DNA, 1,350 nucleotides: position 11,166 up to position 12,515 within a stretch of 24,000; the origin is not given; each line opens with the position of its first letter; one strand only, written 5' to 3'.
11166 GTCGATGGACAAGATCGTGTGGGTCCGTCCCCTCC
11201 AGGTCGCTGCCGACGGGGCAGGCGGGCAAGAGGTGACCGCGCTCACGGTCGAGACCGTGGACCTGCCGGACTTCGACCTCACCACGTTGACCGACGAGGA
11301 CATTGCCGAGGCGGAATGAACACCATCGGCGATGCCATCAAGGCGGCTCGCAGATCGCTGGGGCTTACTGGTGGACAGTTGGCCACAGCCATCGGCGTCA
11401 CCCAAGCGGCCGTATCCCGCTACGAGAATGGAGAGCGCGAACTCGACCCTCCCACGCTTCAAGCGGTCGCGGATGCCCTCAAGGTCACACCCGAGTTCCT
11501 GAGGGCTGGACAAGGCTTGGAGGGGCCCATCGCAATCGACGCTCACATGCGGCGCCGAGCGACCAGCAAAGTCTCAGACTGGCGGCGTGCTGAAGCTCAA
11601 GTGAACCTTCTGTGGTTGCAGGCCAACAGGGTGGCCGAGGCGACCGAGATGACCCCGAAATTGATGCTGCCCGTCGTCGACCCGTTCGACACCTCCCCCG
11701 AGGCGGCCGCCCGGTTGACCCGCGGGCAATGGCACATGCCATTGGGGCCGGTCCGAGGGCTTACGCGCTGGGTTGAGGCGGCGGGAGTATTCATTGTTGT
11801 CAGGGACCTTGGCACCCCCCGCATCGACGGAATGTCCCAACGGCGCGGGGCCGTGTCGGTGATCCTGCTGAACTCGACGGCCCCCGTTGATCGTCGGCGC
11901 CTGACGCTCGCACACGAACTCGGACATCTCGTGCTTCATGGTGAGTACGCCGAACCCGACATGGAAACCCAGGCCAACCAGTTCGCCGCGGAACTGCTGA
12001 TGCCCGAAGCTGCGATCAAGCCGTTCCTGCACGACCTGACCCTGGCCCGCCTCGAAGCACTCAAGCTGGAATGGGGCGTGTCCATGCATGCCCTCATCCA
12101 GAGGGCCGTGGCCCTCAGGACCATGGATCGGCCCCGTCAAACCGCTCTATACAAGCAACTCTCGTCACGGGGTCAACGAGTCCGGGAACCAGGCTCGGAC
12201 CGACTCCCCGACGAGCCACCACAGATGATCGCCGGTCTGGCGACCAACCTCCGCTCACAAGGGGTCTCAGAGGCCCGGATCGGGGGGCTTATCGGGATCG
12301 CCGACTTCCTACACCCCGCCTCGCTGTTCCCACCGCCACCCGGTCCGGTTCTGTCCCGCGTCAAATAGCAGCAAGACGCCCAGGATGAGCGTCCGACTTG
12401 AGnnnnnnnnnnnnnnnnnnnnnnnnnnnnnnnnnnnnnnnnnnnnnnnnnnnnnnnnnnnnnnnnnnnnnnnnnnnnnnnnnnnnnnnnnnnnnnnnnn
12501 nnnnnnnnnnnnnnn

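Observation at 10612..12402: Lower-GC two-gene module (unknown 202-aa protein + XRE-ImmA/IrrE peptidase fusion) wedged between thyA and folA-dinB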

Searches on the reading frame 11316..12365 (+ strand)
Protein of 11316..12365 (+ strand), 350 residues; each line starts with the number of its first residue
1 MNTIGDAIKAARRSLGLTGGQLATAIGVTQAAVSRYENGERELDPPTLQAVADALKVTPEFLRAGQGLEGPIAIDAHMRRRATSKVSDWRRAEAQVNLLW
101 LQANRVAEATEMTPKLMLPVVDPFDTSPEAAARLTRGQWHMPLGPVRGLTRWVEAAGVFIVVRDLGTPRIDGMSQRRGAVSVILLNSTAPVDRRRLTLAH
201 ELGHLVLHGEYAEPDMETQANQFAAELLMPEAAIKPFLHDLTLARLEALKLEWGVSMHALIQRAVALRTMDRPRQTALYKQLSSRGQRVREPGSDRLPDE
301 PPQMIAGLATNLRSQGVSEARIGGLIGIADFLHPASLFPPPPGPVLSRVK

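Call 3: search_protein_families(library=pfam, proteins=[window:11316-12365:+], max_evalue=0.1)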
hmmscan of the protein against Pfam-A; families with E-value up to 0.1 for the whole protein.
window:11316-12365:+ (350 aa): 10 families
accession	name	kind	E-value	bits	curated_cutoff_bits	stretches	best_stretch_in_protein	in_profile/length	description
PF06114.19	Peptidase_M78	-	4.6e-20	72.1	22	1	154-263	2-121/123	IrrE N-terminal-like domain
PF01381.28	HTH_3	-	7.3e-16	58.4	23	1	8-62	1-55/55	Helix-turn-helix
PF13560.12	HTH_31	-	1e-10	42.2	27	1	5-60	3-59/64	Helix-turn-helix domain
PF13443.12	HTH_26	-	0.00015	22.4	22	1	21-60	15-55/63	Cro/C1-type HTH DNA-binding domain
PF22495.2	HTH_92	-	0.001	18.8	27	1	10-43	2-34/45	RsaL-like HTH domain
PF12844.13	HTH_19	-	0.0031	17.8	30.2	1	5-62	1-58/64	Helix-turn-helix domain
PF20432.4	Xre-like-HTH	-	0.0042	17.8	25.8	1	7-45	14-52/63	Antitoxin Xre-like helix-turn-helix domain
PF15731.11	MqsA_antitoxin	-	0.0051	17.4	30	1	6-61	72-126/131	Antitoxin component of bacterial toxin-antitoxin system, MqsA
PF20573.4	DUF6782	-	0.013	15.2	27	1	182-231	78-127/241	Putative metallopeptidase family (DUF6782)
PF14549.12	P22_Cro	-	0.047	13.9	30.2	0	21-36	14-29/60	DNA-binding transcriptional regulator Cro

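Call 4: search_protein_families(library=ncbifam, proteins=[window:11316-12365:+], max_evalue=0.1)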
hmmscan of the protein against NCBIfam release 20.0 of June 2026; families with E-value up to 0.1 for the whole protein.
window:11316-12365:+ (350 aa): 15 families
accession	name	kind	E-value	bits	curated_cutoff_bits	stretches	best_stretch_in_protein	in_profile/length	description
NF052239.1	antitox_spr1629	equivalog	1.7e-26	93.2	335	1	4-316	3-342/377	spr1629 family repressor/antitoxin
TIGR03070.1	couple_hipB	subfamily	1.3e-08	34.7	71.65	1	3-55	2-54/58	type II toxin-antitoxin system Y4mF family antitoxin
TIGR03830.1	CxxCG_CxxCG_HTH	subfamily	4.3e-08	33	61.8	1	4-49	66-111/127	type II TA system antitoxin MqsA family protein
NF041951.1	phage_RstR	subfamily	8.7e-08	32.4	80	1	4-71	3-70/108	RstR family transcriptional repressor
NF007257.0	PRK09706.1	subfamily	1.6e-06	28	101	1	2-66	4-68/135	transcriptional repressor DicA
NF041575.1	antitoxPezA_Strep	equivalog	8.4e-05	22.6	290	1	4-44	2-42/158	type II toxin-antitoxin system antitoxin PezA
NF047948.1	male_kill_WMK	equivalog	0.00016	21.2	300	1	4-58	6-60/300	WO male-killing family protein Wmk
TIGR02612.1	mob_myst_A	hypoth_equivalog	0.00047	20.1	122.6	1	8-58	30-82/150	mobile mystery protein A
NF007271.0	PRK09726.1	equivalog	0.0017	18.3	79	1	6-57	15-66/88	type II toxin-antitoxin system antitoxin HipB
NF040522.1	VC1465_fam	subfamily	0.0018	18.3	70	1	8-48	1-41/111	VC1465 family Xer recombination activation factor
NF003162.0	PRK04140.1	equivalog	0.0035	16.4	263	1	5-43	128-166/317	transcriptional regulator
TIGR02607.1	antidote_HigA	equivalog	0.0055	16.5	47.7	1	14-61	18-65/81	HigA family addiction module antitoxin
TIGR00270.2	TIGR00270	equivalog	0.015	15.1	110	1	6-41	78-113/159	multiprotein bridging factor aMBF1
NF006015.0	PRK08154.1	subfamily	0.018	14.2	204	1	2-65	29-92/314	anaerobic benzoate catabolism transcriptional regulator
NF041677.1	trans_regClgR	equivalog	0.028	14.5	170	1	3-58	8-63/113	transcriptional regulator ClgR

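Call 7: search_protein_families(library=padloc, proteins=[window:11316-12365:+], max_evalue=1)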
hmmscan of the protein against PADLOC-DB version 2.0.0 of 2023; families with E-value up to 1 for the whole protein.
window:11316-12365:+ (350 aa): 19 families
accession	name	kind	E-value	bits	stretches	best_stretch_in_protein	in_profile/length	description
PDLC03949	RmrA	-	6.3e-52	174.6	1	8-322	7-318/363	-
PDLC03953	RmrA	-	1.2e-45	154.4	1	4-305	6-319/373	-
PDLC03948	RmrA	-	3.4e-45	152.6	1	5-317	10-339/397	-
PDLC03951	RmrA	-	1.2e-44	150.9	1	8-306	13-324/400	-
PDLC03952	RmrA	-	1.2e-44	150.7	1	4-317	23-354/395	-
PDLC03955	RmrA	-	2.8e-43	146.6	1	7-318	24-338/371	-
PDLC03954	RmrA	-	1.6e-41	140.5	1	5-306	12-329/380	-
PDLC03947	RmrA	-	6e-41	138.5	1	3-306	11-329/383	-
PDLC03956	RmrA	-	1.4e-38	131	1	10-309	18-328/399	-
PDLC03944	RmrA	-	2.5e-36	123.5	1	5-304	8-320/384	-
PDLC03946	RmrA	-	5.8e-33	112.1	1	8-293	7-293/357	-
PDLC03943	RmrA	-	1.2e-32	111.5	1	5-313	4-318/370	-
PDLC03945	RmrA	-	4.1e-26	90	1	4-315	3-341/394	-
PDLC04141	capP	-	6.8e-20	69.6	1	162-268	35-154/242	capP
PDLC03950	RmrA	-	4.9e-19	66.5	1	6-261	5-272/369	-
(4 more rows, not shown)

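Call 8: search_protein_families(library=phrogs, proteins=[window:11316-12365:+], max_evalue=1)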
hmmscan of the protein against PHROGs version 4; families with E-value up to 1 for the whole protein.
window:11316-12365:+ (350 aa): 44 families (the best 25 are shown)
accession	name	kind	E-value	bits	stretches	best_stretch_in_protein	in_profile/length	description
phrog_2439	-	transcription regulation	2.1e-69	235.2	1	2-317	6-330/367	transcriptional regulator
phrog_8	-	transcription regulation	2.8e-14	54.3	1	3-75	161-228/346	transcriptional regulator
phrog_4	-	transcription regulation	7.7e-13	49.2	1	1-71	134-200/400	transcriptional repressor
phrog_87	-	other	1.8e-12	48.5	1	157-258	51-155/227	metallo-protease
phrog_1914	-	unknown function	5e-12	47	1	176-282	76-192/222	-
phrog_1373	-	transcription regulation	5.9e-12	46.9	1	4-65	64-125/166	transcriptional regulator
phrog_7241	-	transcription regulation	1.2e-10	42.5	1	7-62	65-120/122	transcriptional regulator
phrog_2328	-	transcription regulation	2.5e-09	38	1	3-69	15-80/128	transcriptional repressor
phrog_3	-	transcription regulation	8.6e-09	36.6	1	1-70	86-153/430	transcriptional repressor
phrog_2967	-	transcription regulation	1.1e-08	35.9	1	2-66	9-73/225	transcriptional regulator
phrog_5823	-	transcription regulation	7.9e-07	29.6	1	2-67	5-71/404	transcriptional regulator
phrog_4583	-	transcription regulation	0.00012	23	1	4-60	11-67/81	transcriptional repressor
phrog_638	-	transcription regulation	0.00017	22.4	1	6-60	6-61/145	transcriptional regulator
phrog_19315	-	unknown function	0.00018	21.6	1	182-270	82-182/348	-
phrog_14076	-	transcription regulation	0.00023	22.6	1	6-48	16-61/86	transcriptional regulator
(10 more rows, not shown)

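Call 55: search_solved_structures(query=window:11316-12365:+, max_evalue=0.001)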
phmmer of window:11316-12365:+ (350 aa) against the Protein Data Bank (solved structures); distinct sequences matched with E-value up to 0.001: 8.
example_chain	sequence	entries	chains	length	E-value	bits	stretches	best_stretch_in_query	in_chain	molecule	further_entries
1adr_A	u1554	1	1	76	3.1e-05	26.7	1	3-66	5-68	P22 C2 REPRESSOR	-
3kxa_A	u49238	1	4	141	3.4e-05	26.6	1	5-64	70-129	Putative uncharacterized protein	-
2r1j_L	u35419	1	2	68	4.1e-05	26.3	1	3-65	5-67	Repressor protein C2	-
3jxb_C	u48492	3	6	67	5.1e-05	26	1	4-65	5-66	Repressor protein C2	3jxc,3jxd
1sq8_A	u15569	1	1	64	0.00021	24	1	4-64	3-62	dh434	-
1per_L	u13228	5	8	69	0.00054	22.6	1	4-65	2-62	PROTEIN (434 REPRESSOR) | 434 REPRESSOR | REPRESSOR PROTEIN CI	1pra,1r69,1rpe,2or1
8tac_A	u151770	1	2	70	0.00055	22.6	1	3-55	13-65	DBP48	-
1r63_A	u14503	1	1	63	0.00062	22.4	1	4-65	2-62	REPRESSOR PROTEIN FROM BACTERIOPHAGE 434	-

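Call 83: search_dna_similar(query=window:11316-12365:+, collection=phages, mode=protein, max_evalue=1e-10, max_rows=60, rows=spread)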
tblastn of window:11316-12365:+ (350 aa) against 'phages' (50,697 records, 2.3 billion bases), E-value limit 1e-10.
Records with a match: 27; places in all: 27; records where one place covers at least 80% of the query: 27.
Best place of each record, by identity: <60% 27.
By first word of the organism name: Gordonia 9; Acinetobacter 3; Clostridioides 3; Enterococcus 2; Clostridium 2; Paenibacillus 2; Mycobacterium 1; Zymomonas 1; Lacticaseibacillus 1; Escherichia 1; and 2 more.
By host as written in the record: Gordonia terrae 3612 7; - 6; Gordonia terrae 3621 2; Clostridioides difficile 2; Clostridium tetani ATCC 9441 2; Paenibacillus larvae 2006 2; Mycobacterium abscessus GD44 1; Acinetobacter baumannii 1; and 4 more.
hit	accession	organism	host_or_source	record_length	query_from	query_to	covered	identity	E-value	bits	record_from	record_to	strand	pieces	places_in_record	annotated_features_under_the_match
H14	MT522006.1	Gordonia phage BBQValindra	Gordonia terrae 3612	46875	1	327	93%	48.5%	4e-89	297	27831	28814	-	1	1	33: helix-turn-helix DNA binding domain protein | 34: hypothetical protein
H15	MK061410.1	Gordonia phage Eyes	Gordonia terrae 3612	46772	1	327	93%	48.5%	6e-89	297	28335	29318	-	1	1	33: LamD-like | 34: hypothetical protein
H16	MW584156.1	Mycobacterium phage prophiGD44-1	Mycobacterium abscessus GD44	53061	1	342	98%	45.8%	3e-89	298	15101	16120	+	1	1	29: MerR-like helix-turn-helix DNA binding protein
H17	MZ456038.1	Gordonia phage Shlim410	Gordonia terrae 3612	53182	1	330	94%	47.1%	1e-88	296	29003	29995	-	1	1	33: helix-turn-helix DNA binding domain protein | 34: hypothetical protein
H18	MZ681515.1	Gordonia phage Hortense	Gordonia terrae 3612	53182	1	330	94%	47.1%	1e-88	296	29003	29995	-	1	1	34: helix-turn-helix DNA binding domain protein | 35: hypothetical protein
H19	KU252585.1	Gordonia phage Howe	Gordonia terrae 3621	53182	1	330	94%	47.1%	1e-88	296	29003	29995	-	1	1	34: helix-turn-helix DNA binding protein | 35: hypothetical protein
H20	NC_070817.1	Gordonia phage Howe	Gordonia terrae 3621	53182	1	330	94%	47.1%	1e-88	296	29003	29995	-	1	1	34: helix-turn-helix DNA binding protein | 35: hypothetical protein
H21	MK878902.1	Gordonia phage Twinkle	Gordonia terrae 3612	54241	1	330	94%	47.1%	1e-88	296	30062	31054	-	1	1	33: helix-turn-helix DNA binding protein | 34: hypothetical protein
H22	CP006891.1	Zymomonas mobilis subsp. mobilis str. CP4 = NRRL B-14023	-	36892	4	331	94%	28.1%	4e-29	124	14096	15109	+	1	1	putative Zn peptidase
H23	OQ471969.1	Acinetobacter phage vB_AbaM_ABMM1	Acinetobacter baumannii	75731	6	300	84%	30.3%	1e-34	140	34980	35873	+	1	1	XRE family transcriptional regulator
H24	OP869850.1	Lacticaseibacillus phage R24.2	Lacticaseibacillus rhamnosus LMG 23327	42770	8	328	92%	27.6%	4e-20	97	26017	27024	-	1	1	hypothetical protein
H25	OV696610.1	Escherichia phage Tritos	-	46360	8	303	85%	29.7%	6e-26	114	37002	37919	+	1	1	ImmA/IrrE metallo-endopeptidase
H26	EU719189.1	Clostridioides phage phiCD27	Clostridioides difficile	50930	2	317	90%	27.7%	5e-21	100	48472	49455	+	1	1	putative phage DNA-binding protein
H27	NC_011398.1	Clostridioides phage phiCD27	Clostridioides difficile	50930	2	317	90%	27.7%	5e-21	100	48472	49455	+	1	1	transcriptional regulator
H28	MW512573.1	Clostridioides phage phiCD418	Clostridioides difficile CD522418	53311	2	317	90%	27.4%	3e-20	98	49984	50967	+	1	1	putative cI-like repressor protein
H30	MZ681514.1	Gordonia phage Malibo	Gordonia terrae 3612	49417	5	292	82%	29.7%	1e-14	81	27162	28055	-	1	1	34: helix-turn-helix DNA binding protein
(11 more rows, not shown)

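Call 88: get_annotated_region(hit=H30, flank=2500)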
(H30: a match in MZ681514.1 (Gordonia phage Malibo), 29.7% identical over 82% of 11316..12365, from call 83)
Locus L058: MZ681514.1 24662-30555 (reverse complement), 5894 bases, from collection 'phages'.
description: Gordonia phage Malibo, complete genome.
organism: Gordonia phage Malibo (NCBI taxid 2873531)
taxonomy: Viruses; Duplodnaviria; Heunggongvirae; Uroviricota; Caudoviricetes
host: Gordonia terrae 3612; source: soil; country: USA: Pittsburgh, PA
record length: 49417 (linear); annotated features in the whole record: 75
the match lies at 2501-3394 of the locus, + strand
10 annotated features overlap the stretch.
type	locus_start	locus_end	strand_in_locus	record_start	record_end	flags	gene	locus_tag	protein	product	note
CDS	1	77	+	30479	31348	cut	39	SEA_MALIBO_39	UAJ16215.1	hypothetical protein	Original Glimmer call @bp 31228 has strength 11.62; GeneMark calls start at 31348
CDS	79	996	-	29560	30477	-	38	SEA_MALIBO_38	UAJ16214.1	tyrosine integrase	Original Glimmer call @bp 29560 has strength 11.55; GeneMark calls start at 29554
CDS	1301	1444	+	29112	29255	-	37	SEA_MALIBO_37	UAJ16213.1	hypothetical protein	Original GeneMark call @bp 29213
CDS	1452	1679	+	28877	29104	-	36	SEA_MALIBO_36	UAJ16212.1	hypothetical protein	Original Glimmer call @bp 29104 has strength 10.34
CDS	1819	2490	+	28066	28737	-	35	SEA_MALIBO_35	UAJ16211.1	hypothetical protein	Original Glimmer call @bp 28737 has strength 5.52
CDS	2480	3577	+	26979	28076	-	34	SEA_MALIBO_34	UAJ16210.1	helix-turn-helix DNA binding protein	Original Glimmer call @bp 28076 has strength 5.98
CDS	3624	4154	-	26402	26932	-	33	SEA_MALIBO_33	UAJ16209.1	hypothetical protein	Original GeneMark call @bp 26402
CDS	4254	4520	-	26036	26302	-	32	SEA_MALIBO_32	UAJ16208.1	hypothetical protein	Original Glimmer call @bp 26036 has strength 6.03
CDS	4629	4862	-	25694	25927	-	31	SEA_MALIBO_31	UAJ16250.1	hypothetical protein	-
CDS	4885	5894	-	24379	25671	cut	30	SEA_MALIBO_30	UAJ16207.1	minor tail protein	Original Glimmer call @bp 24379 has strength 12.86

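Call 89: get_annotated_region(hit=H25, flank=2500)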
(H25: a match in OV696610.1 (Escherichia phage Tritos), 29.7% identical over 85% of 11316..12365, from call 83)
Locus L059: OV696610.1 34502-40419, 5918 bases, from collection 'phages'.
description: Escherichia phage Tritos genome assembly, complete genome: monopartite.
organism: Escherichia phage Tritos (NCBI taxid 2904713)
taxonomy: Viruses; Duplodnaviria; Heunggongvirae; Uroviricota; Caudoviricetes
host: -; source: -; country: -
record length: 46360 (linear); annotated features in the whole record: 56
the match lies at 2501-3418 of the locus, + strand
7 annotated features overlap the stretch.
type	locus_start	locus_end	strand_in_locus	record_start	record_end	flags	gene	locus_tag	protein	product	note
CDS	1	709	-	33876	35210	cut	-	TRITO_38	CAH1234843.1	hypothetical protein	-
CDS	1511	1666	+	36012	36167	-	-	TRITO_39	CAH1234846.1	HokD toxin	-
CDS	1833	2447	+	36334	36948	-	-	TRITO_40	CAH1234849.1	hypothetical protein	-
CDS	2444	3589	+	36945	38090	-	-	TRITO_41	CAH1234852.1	ImmA/IrrE metallo-endopeptidase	ImmA protein containing an XRE-family HTH domain of transcriptional regulator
CDS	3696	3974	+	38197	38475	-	-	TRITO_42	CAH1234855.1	hypothetical protein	-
CDS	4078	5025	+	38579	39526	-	-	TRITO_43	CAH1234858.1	Uncharacterized protein YdfU, DUF968 family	-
CDS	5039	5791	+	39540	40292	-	-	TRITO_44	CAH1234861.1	Antitermination protein Q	-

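Call 90: search_protein_families(library=padloc, proteins=[L058:1819-2487:+, L059:1833-2444:+, L058:2480-3574:+, L059:2444-3586:+], max_evalue=0.01)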
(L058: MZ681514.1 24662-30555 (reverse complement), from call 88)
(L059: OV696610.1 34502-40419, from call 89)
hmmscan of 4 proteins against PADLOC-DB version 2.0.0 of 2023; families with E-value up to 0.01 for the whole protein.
L058:1819-2487:+ (223 aa): 1 family
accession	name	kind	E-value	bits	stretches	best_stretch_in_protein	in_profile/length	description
PDLC03939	RmrT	-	3.1e-12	44.6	1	11-219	9-202/212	-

L059:1833-2444:+ (204 aa): 4 families
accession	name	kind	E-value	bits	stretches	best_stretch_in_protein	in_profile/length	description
PDLC03933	RmrT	-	7.5e-10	36.8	1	47-161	53-164/212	-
PDLC03934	RmrT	-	6e-08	30.6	1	4-120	9-123/212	-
PDLC03937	RmrT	-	0.00015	19.7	1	2-120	5-125/221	-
PDLC03940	RmrT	-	0.0021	15.6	1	2-124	12-145/227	-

L058:2480-3574:+ (365 aa): 19 families
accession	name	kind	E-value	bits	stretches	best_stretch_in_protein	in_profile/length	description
PDLC03953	RmrA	-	6.1e-77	257.3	1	7-354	6-357/373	-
PDLC03951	RmrA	-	9.1e-38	128.2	1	7-323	9-330/400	-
PDLC03954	RmrA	-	3.3e-37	126.3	1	6-358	10-371/380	-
PDLC03949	RmrA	-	1.9e-36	123.7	1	8-334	4-320/363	-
PDLC03952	RmrA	-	1e-33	114.8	1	6-345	22-373/395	-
PDLC03947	RmrA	-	4.7e-32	109.2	1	4-324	9-336/383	-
PDLC03943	RmrA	-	5.2e-32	109.3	1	7-353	3-349/370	-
PDLC03948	RmrA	-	1.8e-31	107.4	1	7-327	9-338/397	-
PDLC03944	RmrA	-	5.2e-31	106.1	1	4-321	4-326/384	-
PDLC03955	RmrA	-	8.5e-27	92.3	1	8-354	22-364/371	-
PDLC03946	RmrA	-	1.2e-26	91.3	1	8-327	4-314/357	-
PDLC03956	RmrA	-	1.9e-25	87.7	1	8-332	10-340/399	-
PDLC03950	RmrA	-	6.2e-22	76.1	1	9-323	5-321/369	-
PDLC03945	RmrA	-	7.4e-18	62.9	1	7-346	3-363/394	-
PDLC04141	capP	-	3.1e-11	41.3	1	199-281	66-154/242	capP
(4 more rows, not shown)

L059:2444-3586:+ (381 aa): 21 families
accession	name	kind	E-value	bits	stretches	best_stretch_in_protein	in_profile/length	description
PDLC03947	RmrA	-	5.5e-102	339.4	1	11-380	7-381/383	-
PDLC03952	RmrA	-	8.6e-98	325.7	1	11-370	18-385/395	-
PDLC03948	RmrA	-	9.6e-98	325.6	1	13-367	6-367/397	-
PDLC03954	RmrA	-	2.5e-87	291.3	1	14-365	9-366/380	-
PDLC03951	RmrA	-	1.4e-83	279.1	1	13-372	6-368/400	-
PDLC03944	RmrA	-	4.2e-77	257.8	1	12-348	3-342/384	-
PDLC03949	RmrA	-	2e-72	242.1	1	15-361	2-334/363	-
PDLC03956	RmrA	-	5.5e-67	224.5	1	13-366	6-364/399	-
PDLC03955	RmrA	-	8e-67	224.1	1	12-360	17-357/371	-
PDLC03946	RmrA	-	7.7e-57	190.6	1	15-359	2-334/357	-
PDLC03945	RmrA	-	3.6e-55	185.7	1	15-364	2-368/394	-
PDLC03943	RmrA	-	1.9e-54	183.2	1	15-376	2-362/370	-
PDLC03950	RmrA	-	1.4e-47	160.4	1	15-360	2-347/369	-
PDLC03953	RmrA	-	6e-42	142.2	1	15-358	5-348/373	-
PDLC04141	capP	-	1.5e-21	75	1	165-290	24-152/242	capP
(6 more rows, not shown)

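Call 93: find_related_loci(query=L058:1819-2487:+, collection=viral_contigs, flank=1500)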
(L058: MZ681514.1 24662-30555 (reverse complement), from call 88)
Query L058:1819-2487:+ (223 aa) in viral_contigs; peptide patterns used: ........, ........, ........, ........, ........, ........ (x = any residue, [..] = any of these).
2 stretches matched a pattern, but none encodes a relative of the query by tblastn (E <= 1e-3).

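Call 94: find_related_loci(query=L059:1833-2444:+, collection=viral_contigs, flank=1500)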
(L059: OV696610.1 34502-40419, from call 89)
Query L059:1833-2444:+ (204 aa) in viral_contigs; peptide patterns used: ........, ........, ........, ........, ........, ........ (x = any residue, [..] = any of these).
21 stretches matched a pattern; 18 encode a relative of the query (tblastn E <= 1e-3); 18 distinct loci.
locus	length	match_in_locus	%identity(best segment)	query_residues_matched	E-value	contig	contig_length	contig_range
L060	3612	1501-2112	100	1-204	5e-141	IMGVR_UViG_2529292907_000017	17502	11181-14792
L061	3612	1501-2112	100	1-204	5e-141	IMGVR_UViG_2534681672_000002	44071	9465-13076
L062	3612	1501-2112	100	1-204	5e-141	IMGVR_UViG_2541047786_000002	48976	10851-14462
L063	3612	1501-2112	100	1-204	5e-141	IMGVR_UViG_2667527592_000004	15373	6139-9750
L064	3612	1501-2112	100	1-204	5e-141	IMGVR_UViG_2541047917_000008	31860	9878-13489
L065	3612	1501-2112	100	1-204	5e-141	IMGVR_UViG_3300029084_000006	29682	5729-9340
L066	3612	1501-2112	100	1-204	5e-141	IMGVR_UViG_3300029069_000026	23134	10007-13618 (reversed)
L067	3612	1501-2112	100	1-204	5e-141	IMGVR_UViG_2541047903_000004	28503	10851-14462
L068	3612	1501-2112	100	1-204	5e-141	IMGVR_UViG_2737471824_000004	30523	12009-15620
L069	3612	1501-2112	100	1-204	5e-141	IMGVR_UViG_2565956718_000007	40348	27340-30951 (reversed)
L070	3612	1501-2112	100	1-204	5e-141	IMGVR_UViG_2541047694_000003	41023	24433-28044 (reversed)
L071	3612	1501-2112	100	1-204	6e-140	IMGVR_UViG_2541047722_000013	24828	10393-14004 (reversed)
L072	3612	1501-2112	93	1-204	4e-131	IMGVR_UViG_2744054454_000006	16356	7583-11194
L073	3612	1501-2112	93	1-204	2e-132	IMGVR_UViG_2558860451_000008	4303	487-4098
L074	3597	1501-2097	66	5-204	2e-91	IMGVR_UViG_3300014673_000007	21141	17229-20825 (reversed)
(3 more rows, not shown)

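Call 96: search_dna_similar(query=L058:1819-2487:+, collection=phages, mode=protein, max_evalue=0.01, max_rows=40)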
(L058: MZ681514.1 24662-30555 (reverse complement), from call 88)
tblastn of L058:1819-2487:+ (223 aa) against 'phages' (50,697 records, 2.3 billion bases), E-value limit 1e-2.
Records with a match: 2; places in all: 2; records where one place covers at least 80% of the query: 2.
Best place of each record, by identity: >=99% 2.
By first word of the organism name: Gordonia 2.
By host as written in the record: Gordonia terrae 3612 2.
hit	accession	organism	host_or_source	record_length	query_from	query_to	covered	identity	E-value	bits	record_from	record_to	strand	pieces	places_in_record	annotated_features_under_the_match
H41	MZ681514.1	Gordonia phage Malibo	Gordonia terrae 3612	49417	1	223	100%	99.6%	3e-133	418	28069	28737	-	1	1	35: hypothetical protein | 34: helix-turn-helix DNA binding protein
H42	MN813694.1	Gordonia phage Opie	Gordonia terrae 3612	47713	1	223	100%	99.1%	4e-133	417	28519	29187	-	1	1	34: hypothetical protein | 33: hypothetical protein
